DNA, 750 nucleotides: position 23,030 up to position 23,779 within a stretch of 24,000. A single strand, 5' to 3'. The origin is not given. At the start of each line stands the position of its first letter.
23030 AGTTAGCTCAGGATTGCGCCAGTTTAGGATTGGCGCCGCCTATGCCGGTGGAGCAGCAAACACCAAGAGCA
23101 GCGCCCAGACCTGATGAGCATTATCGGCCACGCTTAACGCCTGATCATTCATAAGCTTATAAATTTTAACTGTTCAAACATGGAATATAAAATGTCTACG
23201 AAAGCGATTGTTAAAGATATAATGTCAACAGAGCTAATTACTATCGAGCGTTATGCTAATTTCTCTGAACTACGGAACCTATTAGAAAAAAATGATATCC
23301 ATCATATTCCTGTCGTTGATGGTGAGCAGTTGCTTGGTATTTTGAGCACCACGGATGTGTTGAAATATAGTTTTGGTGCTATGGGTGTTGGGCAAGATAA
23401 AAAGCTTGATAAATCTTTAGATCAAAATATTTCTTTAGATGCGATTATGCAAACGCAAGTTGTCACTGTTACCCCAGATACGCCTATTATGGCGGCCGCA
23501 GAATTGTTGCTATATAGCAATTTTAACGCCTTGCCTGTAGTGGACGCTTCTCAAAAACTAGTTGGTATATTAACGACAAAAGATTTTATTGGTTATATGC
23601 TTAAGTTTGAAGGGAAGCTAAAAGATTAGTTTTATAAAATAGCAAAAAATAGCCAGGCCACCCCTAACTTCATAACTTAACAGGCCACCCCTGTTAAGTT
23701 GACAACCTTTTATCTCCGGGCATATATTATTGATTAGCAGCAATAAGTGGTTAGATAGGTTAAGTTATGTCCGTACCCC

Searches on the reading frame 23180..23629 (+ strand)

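Call 63: search_protein_families(library=pfam, proteins=[window:23180-23629:+], max_evalue=0.1)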
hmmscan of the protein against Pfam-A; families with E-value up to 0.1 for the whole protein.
window:23180-23629:+ (149 aa): 1 family
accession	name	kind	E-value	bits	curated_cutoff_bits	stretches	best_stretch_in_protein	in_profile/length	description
PF00571.33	CBS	-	2.5e-30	105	24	2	88-141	3-56/57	CBS domain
